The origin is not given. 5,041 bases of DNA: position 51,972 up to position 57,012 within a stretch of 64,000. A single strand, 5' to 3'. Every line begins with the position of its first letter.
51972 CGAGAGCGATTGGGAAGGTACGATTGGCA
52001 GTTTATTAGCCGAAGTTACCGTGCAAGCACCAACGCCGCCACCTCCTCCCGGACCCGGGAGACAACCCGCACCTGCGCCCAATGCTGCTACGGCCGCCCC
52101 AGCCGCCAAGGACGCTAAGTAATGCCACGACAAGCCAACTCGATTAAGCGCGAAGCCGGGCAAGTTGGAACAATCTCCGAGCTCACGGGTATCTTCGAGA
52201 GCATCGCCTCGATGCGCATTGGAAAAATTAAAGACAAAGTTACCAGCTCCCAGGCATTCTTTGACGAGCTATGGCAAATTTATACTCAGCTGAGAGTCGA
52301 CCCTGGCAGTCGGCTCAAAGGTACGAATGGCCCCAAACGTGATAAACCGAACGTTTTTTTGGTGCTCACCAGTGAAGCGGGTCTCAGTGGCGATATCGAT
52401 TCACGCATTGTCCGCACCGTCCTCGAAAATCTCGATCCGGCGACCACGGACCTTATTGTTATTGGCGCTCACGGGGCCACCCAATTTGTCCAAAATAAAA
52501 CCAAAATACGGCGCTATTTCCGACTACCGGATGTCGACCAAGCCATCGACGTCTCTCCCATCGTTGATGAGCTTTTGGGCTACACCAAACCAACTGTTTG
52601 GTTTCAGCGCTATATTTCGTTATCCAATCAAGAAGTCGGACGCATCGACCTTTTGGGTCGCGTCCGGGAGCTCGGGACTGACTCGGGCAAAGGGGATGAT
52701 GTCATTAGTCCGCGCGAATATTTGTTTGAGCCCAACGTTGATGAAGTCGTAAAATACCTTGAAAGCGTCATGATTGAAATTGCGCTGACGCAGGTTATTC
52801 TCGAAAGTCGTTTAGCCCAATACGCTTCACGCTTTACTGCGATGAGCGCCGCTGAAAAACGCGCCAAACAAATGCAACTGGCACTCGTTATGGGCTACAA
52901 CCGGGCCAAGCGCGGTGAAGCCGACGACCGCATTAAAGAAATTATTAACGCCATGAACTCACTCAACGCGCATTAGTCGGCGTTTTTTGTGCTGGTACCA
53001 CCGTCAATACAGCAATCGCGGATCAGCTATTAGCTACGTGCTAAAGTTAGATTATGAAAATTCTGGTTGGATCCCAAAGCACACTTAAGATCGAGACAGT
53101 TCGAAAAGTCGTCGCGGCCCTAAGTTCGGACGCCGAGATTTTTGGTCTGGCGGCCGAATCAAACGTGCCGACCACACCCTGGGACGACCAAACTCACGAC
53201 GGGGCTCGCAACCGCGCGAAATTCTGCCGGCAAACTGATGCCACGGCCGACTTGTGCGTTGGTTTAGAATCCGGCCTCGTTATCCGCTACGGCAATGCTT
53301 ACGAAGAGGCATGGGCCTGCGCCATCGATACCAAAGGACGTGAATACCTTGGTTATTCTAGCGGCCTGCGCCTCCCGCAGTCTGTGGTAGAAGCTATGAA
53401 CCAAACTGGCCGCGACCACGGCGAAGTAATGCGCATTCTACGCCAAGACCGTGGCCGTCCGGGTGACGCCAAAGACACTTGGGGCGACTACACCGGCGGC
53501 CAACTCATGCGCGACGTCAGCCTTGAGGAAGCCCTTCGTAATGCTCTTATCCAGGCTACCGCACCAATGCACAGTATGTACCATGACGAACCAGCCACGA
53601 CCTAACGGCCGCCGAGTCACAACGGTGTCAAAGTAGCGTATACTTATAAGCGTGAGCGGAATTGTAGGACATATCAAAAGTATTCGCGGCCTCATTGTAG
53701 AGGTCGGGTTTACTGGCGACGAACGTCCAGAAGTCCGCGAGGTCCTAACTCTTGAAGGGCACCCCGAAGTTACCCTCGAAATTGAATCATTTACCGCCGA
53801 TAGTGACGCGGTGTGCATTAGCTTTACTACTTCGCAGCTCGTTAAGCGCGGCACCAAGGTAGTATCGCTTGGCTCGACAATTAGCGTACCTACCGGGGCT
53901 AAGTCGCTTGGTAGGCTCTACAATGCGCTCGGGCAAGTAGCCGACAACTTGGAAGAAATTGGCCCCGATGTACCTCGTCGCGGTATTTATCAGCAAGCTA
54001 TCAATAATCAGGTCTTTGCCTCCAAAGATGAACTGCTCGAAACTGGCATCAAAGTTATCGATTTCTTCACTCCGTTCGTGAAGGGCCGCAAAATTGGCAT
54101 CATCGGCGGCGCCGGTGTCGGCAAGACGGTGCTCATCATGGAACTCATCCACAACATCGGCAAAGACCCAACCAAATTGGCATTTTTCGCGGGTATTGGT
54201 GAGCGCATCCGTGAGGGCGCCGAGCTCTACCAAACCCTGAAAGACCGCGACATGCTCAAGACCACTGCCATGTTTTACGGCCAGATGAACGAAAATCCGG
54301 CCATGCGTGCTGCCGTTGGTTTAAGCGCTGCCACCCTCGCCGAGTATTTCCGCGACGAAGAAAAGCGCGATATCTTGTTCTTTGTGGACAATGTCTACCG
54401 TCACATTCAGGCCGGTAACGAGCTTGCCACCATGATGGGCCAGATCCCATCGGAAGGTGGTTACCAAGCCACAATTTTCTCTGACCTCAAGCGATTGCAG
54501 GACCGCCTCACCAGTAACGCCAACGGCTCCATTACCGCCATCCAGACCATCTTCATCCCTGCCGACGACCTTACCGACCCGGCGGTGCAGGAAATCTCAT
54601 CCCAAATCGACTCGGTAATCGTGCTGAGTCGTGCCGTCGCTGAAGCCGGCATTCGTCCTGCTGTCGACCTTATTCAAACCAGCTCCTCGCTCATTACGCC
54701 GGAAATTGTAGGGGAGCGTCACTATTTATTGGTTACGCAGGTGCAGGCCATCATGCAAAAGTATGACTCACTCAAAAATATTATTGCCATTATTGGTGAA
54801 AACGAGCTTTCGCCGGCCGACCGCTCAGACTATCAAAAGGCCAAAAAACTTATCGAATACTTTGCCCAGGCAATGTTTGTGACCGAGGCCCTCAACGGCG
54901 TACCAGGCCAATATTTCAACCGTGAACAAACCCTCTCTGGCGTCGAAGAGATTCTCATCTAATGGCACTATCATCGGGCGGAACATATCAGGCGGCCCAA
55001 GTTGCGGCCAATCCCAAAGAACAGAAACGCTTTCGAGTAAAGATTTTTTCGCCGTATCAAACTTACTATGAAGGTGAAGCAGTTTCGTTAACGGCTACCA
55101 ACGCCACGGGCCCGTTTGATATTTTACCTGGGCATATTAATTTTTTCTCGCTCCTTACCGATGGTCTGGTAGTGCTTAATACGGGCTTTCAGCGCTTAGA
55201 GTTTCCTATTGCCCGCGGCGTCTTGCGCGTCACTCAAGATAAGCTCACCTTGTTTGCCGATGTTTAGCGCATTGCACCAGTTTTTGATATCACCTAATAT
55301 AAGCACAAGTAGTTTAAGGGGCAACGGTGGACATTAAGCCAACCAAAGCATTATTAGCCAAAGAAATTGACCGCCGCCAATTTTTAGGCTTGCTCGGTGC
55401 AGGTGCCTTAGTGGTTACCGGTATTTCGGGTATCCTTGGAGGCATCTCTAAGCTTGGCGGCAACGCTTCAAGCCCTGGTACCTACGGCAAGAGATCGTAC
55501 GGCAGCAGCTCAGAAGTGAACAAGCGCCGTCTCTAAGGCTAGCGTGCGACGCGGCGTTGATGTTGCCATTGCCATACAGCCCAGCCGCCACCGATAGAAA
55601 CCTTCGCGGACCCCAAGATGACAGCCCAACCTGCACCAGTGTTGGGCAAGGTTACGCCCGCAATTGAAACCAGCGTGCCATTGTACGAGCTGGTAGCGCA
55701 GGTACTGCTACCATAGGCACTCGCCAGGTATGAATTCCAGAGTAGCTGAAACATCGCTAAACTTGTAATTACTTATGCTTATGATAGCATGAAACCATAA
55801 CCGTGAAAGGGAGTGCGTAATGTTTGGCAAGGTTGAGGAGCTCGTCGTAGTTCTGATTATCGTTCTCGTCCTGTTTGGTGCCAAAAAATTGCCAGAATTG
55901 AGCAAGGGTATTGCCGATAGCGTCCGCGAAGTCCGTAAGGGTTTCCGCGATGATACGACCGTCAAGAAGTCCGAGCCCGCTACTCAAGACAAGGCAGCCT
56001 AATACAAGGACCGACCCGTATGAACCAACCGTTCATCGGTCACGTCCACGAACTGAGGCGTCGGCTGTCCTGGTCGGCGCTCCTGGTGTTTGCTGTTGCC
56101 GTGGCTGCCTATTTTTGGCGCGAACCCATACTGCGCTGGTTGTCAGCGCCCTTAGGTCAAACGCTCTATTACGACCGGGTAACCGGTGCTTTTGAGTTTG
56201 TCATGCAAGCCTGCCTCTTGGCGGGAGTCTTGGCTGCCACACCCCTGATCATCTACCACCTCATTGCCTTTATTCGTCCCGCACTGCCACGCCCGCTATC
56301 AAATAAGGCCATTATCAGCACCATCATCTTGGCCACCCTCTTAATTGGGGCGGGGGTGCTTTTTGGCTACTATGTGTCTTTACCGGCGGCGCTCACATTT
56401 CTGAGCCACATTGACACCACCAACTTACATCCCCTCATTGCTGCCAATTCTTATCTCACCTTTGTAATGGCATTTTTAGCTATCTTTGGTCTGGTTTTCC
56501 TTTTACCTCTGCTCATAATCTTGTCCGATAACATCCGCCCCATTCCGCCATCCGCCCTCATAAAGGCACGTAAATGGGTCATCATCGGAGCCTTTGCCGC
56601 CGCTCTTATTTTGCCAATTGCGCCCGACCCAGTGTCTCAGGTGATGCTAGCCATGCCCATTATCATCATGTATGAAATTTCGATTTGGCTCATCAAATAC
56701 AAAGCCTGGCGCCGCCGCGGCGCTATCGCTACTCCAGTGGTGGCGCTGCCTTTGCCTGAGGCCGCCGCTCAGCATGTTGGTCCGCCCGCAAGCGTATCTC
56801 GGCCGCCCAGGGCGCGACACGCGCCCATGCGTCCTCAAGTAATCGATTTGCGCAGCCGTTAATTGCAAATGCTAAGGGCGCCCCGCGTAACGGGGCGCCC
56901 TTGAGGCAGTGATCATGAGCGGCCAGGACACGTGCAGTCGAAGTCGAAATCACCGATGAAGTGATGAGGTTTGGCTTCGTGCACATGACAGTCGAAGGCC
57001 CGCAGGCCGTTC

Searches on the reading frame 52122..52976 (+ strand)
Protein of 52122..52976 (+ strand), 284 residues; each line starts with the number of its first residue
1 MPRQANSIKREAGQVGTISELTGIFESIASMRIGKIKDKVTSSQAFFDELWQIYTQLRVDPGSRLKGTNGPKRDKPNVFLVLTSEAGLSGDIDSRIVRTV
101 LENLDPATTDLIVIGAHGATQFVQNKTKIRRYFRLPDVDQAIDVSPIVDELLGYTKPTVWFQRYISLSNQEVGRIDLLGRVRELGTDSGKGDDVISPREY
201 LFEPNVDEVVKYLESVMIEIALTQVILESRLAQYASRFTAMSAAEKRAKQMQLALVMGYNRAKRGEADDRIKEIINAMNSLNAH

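Call 60: search_protein_families(library=pfam, proteins=[window:52122-52976:+], max_evalue=0.0001)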
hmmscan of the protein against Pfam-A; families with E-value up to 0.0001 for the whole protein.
window:52122-52976:+ (284 aa): 1 family
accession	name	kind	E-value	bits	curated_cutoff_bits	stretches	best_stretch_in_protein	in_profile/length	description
PF00231.24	ATP-synt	-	2.4e-32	113.2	39.9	1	6-281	3-285/285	ATP synthase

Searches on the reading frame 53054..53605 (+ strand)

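Call 60: search_protein_families(library=pfam, proteins=[window:53054-53605:+], max_evalue=0.0001)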
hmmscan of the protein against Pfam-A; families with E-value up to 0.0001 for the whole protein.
window:53054-53605:+ (183 aa): 1 family
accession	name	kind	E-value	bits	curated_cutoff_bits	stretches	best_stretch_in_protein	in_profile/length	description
PF01931.24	NTPase_I-T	-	2.4e-29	102.7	25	1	6-167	1-160/162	Protein of unknown function DUF84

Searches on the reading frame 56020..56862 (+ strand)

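Call 60: search_protein_families(library=pfam, proteins=[window:56020-56862:+], max_evalue=0.0001)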
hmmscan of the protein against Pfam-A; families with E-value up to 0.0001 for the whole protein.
window:56020-56862:+ (280 aa): 1 family
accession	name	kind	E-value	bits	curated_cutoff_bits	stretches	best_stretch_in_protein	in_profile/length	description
PF00902.23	TatC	-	3.7e-45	154.7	25.1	1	8-213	2-208/208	Sec-independent protein translocase protein (TatC)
